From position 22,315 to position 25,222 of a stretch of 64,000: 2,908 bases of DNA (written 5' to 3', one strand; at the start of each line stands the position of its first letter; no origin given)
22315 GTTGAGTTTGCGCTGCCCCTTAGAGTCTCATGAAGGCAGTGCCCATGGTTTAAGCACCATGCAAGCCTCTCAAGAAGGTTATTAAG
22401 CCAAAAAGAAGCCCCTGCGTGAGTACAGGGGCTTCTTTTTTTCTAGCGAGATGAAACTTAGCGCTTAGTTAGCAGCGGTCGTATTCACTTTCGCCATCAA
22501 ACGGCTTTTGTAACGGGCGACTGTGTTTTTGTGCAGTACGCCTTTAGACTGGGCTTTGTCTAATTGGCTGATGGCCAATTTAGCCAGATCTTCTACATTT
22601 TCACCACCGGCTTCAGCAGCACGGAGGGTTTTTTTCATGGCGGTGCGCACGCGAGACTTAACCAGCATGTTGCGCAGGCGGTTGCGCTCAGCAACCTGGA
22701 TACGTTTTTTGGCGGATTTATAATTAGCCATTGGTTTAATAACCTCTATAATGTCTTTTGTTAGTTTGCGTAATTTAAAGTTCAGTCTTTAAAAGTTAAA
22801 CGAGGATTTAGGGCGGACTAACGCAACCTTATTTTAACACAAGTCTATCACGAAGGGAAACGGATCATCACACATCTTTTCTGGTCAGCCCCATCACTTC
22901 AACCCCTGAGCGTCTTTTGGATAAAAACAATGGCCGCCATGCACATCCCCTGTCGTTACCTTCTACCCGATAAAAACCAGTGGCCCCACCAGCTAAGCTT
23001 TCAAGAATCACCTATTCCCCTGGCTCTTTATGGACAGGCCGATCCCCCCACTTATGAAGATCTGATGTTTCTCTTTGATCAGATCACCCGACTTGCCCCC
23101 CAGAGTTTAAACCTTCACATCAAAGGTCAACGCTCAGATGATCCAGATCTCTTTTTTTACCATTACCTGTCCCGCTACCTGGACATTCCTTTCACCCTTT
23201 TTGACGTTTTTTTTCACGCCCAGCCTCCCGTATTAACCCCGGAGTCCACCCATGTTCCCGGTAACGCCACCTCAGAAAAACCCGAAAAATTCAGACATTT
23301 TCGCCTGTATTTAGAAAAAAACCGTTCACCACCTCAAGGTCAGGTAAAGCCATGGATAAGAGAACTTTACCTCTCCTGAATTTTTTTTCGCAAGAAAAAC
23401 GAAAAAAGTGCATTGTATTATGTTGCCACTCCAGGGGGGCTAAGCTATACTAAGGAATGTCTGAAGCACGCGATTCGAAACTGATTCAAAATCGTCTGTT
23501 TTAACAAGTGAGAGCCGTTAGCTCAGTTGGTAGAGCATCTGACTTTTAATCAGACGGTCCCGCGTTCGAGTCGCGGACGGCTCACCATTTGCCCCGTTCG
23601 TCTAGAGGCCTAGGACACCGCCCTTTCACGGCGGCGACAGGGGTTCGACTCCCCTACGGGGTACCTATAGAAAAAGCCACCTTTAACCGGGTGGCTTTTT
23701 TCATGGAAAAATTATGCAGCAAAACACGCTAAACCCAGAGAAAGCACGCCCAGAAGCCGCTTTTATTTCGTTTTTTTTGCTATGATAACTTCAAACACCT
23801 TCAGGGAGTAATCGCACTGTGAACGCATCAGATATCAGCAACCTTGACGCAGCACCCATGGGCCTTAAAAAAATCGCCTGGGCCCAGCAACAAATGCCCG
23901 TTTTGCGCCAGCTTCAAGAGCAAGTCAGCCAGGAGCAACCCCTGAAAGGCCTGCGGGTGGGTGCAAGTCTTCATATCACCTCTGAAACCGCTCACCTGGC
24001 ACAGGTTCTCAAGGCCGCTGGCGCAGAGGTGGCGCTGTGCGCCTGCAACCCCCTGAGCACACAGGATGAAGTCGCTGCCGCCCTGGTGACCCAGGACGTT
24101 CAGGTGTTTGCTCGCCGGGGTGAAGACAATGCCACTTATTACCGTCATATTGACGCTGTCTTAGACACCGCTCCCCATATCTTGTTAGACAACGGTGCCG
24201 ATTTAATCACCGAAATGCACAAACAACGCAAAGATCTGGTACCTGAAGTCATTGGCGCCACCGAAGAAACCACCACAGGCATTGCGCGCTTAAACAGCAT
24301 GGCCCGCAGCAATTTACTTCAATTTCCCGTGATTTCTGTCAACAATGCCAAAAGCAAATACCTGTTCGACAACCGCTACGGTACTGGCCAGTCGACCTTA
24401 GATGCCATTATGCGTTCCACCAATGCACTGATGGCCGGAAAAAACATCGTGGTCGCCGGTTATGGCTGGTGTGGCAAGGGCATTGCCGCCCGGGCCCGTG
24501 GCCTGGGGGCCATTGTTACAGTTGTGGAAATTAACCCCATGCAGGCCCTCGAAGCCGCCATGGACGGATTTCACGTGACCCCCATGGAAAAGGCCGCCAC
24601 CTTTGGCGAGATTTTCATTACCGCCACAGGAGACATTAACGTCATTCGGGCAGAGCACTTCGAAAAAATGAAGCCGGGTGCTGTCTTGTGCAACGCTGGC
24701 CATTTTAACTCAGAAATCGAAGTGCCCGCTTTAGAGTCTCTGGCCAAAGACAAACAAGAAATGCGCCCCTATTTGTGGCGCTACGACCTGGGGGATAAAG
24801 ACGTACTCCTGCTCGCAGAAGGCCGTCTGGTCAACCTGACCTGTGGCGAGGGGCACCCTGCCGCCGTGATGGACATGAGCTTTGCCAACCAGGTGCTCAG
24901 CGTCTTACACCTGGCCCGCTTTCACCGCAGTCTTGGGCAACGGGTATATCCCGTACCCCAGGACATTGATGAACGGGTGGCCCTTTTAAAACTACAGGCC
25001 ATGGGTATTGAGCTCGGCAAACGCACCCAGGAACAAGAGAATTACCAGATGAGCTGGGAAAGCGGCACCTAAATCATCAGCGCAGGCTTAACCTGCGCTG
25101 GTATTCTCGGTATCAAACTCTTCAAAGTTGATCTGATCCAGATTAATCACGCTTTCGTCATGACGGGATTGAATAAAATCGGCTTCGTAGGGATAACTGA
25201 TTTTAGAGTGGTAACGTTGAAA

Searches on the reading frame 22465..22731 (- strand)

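Call 30: search_protein_families(library=pfam, proteins=[window:22465-22731:-], max_evalue=0.001)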
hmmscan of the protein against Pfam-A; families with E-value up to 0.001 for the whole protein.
window:22465-22731:- (88 aa): 1 family
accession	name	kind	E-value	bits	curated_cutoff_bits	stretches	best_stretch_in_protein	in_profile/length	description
PF01649.23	Ribosomal_S20p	-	2.9e-27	95.6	29.5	1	2-83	1-83/83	Ribosomal protein S20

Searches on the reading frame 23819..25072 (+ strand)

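Call 30: search_protein_families(library=pfam, proteins=[window:23819-25072:+], max_evalue=0.001)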
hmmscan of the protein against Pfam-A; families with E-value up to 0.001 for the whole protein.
window:23819-25072:+ (417 aa): 4 families
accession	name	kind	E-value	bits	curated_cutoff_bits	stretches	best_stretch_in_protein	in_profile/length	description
PF05221.23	AdoHcyase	-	1.6e-59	201.9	25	2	6-136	4-139/299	S-adenosyl-L-homocysteine hydrolase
PF00670.27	AdoHcyase_NAD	-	4.3e-52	176.9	27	1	185-344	1-161/162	S-adenosyl-L-homocysteine hydrolase, NAD binding domain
PF02826.25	2-Hacid_dh_C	-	1.6e-07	31.3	25.1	1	204-294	33-127/178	D-isomer specific 2-hydroxyacid dehydrogenase, NAD binding domain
PF07991.19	KARI_N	-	0.00075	19.6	20.6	0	205-297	2-98/165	Acetohydroxy acid isomeroreductase, NADPH-binding domain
